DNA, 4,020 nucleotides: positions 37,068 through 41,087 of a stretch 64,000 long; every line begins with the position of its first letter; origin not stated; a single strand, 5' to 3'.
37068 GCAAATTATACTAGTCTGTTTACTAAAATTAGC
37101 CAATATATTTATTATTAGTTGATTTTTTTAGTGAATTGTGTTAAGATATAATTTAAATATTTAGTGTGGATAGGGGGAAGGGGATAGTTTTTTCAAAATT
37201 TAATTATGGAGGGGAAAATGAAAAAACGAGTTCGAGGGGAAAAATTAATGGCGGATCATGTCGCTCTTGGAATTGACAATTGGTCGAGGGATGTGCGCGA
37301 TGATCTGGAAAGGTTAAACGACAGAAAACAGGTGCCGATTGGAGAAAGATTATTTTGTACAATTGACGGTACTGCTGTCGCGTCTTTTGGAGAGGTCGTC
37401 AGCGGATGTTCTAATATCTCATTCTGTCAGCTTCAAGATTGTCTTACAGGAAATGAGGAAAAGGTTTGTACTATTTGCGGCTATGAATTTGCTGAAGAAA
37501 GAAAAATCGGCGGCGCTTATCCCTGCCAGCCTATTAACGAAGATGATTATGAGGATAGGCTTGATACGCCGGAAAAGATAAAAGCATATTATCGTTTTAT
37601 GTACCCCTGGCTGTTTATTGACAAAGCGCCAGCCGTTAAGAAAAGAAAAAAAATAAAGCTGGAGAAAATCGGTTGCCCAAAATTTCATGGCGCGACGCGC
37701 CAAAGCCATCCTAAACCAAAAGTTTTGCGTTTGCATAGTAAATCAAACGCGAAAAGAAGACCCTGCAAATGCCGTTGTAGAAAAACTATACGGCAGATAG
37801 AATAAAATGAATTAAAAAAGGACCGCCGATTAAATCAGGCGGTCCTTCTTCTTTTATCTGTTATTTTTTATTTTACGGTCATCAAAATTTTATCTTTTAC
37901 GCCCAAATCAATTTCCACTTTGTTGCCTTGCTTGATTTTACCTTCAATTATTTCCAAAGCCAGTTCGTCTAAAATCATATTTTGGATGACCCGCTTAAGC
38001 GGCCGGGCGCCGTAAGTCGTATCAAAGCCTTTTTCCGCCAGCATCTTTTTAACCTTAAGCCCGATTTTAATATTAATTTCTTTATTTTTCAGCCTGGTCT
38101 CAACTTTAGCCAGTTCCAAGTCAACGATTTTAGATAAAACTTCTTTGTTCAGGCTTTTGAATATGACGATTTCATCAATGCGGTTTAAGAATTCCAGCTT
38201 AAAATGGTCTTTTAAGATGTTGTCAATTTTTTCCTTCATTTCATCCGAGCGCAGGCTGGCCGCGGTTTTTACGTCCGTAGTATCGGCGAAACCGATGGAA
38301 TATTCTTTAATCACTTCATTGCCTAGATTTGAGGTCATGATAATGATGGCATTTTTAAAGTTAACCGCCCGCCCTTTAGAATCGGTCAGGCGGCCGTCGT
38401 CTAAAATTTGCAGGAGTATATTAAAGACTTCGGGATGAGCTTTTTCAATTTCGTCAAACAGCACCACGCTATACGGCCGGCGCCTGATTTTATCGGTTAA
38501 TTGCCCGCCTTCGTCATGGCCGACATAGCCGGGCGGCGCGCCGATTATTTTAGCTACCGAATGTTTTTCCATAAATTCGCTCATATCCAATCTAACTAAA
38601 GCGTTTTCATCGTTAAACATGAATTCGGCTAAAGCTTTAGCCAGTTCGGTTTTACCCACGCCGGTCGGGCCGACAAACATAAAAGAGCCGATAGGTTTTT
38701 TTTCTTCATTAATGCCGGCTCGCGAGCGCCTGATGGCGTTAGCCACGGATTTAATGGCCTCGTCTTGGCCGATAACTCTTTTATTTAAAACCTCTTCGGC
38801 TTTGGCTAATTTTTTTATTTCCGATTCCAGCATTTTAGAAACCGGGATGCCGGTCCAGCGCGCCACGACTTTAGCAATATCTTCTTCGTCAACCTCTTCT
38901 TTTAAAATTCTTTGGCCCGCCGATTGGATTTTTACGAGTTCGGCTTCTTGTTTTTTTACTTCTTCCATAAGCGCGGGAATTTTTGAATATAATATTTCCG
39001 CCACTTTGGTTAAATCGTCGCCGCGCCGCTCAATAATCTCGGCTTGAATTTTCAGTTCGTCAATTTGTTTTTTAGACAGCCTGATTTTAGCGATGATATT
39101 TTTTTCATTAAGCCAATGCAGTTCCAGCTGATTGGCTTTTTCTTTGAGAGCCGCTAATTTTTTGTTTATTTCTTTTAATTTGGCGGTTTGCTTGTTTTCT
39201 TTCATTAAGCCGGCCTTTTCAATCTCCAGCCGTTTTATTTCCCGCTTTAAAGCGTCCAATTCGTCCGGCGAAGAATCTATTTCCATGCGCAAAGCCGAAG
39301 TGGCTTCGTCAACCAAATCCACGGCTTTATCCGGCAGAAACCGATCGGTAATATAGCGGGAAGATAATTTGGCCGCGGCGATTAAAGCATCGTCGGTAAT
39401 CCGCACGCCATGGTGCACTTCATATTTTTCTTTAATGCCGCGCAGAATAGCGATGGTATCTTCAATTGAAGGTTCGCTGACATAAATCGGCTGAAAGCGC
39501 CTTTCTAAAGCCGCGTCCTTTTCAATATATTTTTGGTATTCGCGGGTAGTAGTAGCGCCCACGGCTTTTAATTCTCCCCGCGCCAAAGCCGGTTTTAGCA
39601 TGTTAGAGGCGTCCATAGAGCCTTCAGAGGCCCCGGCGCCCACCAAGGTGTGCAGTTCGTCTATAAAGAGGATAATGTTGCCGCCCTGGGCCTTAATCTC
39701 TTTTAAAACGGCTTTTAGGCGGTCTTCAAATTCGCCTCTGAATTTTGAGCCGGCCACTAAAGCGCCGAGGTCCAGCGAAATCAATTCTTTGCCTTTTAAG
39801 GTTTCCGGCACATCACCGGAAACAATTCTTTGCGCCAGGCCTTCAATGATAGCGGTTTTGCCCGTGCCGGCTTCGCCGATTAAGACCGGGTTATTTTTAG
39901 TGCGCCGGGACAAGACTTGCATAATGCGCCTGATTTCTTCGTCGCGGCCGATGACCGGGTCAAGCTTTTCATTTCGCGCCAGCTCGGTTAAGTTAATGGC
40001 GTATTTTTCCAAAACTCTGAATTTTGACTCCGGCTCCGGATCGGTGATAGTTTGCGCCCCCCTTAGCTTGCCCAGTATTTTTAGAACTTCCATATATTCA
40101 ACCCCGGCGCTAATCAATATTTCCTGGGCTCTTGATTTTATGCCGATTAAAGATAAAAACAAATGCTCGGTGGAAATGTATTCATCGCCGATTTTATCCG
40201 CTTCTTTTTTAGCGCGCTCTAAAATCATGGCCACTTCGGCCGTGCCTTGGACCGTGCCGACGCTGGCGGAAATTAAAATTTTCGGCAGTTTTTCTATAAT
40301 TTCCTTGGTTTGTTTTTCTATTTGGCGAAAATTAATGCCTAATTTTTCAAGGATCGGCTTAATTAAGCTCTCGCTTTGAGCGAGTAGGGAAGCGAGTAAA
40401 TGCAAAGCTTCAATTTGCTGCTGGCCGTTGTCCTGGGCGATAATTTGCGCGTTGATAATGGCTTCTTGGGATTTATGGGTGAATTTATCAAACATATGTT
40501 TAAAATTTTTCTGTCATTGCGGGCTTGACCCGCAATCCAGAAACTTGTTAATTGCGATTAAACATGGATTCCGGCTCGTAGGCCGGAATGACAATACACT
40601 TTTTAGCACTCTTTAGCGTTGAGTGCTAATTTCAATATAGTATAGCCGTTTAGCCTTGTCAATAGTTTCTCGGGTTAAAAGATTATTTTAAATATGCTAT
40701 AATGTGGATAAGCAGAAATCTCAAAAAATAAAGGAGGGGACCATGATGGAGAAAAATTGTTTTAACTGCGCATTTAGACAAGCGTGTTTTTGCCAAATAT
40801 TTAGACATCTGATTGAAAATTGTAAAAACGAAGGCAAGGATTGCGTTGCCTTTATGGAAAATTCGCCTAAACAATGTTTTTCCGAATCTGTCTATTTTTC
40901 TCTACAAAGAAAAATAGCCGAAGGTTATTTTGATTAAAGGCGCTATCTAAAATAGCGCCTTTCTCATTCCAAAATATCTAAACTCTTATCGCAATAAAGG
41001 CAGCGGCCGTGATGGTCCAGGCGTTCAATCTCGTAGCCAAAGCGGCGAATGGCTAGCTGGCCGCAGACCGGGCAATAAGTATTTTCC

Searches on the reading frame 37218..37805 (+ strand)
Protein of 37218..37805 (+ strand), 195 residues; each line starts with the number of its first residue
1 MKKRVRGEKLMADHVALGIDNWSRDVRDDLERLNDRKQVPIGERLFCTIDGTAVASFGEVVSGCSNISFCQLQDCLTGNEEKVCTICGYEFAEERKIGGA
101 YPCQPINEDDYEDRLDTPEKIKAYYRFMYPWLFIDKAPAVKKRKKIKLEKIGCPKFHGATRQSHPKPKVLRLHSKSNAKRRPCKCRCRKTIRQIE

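Call 30: search_protein_families(library=pfam, max_evalue=0.5, proteins=[window:37218-37805:+])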
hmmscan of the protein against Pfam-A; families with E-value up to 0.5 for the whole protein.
window:37218-37805:+ (195 aa): 1 family
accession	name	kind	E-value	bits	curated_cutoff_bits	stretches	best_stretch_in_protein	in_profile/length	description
PF09227.15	Bubble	-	0.041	14.6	23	1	29-77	10-51/64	Bubble protein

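Call 31: search_protein_families(library=phrogs, max_evalue=0.1, proteins=[window:37218-37805:+])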
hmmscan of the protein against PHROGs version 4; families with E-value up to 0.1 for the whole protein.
window:37218-37805:+ (195 aa): 0 families

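Call 55: find_homologous_proteins(query=window:37218-37805:+, max_evalue=0.001)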
Query window:37218-37805:+ (195 aa): 2 proteins with E <= 0.001 among 40 candidates.
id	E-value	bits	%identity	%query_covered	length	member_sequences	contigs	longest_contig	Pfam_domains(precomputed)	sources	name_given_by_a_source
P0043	1.4e-131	454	100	100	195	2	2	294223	-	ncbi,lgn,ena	ncbi:MAG: hypothetical protein WCV70_01090 [Patescibacteria group bacterium]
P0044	5.7e-59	217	51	100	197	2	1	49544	-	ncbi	-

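Call 57: find_encoding_contigs(protein=P0044, flank=10000, max_places=2)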
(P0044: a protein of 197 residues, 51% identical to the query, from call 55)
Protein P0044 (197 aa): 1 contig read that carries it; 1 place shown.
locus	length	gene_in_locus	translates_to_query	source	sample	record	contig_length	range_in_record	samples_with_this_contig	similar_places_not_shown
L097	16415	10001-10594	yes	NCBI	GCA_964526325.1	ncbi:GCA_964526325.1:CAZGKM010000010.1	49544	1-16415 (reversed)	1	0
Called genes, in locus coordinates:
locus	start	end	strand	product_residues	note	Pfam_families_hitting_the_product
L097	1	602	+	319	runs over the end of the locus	PF01209:Ubie_methyltran (faint), PF01795:Methyltransf_5, PF01189:Methyltr_RsmB-F (weak), PF13847:Methyltransf_31 (faint), PF13649:Methyltransf_25 (faint)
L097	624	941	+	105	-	-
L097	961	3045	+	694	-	PF03717:PBP_dimer, PF00905:Transpeptidase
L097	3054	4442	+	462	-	PF08245:Mur_ligase_M, PF02875:Mur_ligase_C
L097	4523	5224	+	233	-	PF04087:DUF389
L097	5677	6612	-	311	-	PF00551:Formyl_trans_N, PF02911:Formyl_trans_C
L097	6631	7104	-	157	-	PF01327:Pep_deformylase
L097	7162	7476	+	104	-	-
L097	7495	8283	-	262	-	PF02900:LigB, PF01875:Memo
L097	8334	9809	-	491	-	-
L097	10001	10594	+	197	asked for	-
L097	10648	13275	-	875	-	PF02861:Clp_N, PF23569:NBD_SMAX1, PF00004:AAA, PF17871:AAA_lid_9, PF07724:AAA_2, PF00004:AAA, PF07728:AAA_5, PF10431:ClpB_D2-small, +5 more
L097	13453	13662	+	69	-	-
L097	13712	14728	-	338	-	PF13353:Fer4_12 (weak), PF04055:Radical_SAM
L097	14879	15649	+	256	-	PF03808:Glyco_tran_WecG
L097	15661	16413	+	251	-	?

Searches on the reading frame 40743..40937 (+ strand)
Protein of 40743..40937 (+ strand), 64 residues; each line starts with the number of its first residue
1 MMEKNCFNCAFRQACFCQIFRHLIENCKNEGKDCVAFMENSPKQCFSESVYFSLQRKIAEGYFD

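Call 30: search_protein_families(library=pfam, max_evalue=0.5, proteins=[window:40743-40937:+])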
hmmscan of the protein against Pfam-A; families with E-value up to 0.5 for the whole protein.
window:40743-40937:+ (64 aa): 1 family
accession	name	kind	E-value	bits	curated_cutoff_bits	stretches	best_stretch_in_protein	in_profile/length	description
PF16485.10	PLN_propep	-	0.3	11.3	28.1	1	18-35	7-24/43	Protealysin propeptide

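Call 31: search_protein_families(library=phrogs, max_evalue=0.1, proteins=[window:40743-40937:+])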
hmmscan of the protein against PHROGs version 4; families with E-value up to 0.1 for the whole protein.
window:40743-40937:+ (64 aa): 0 families
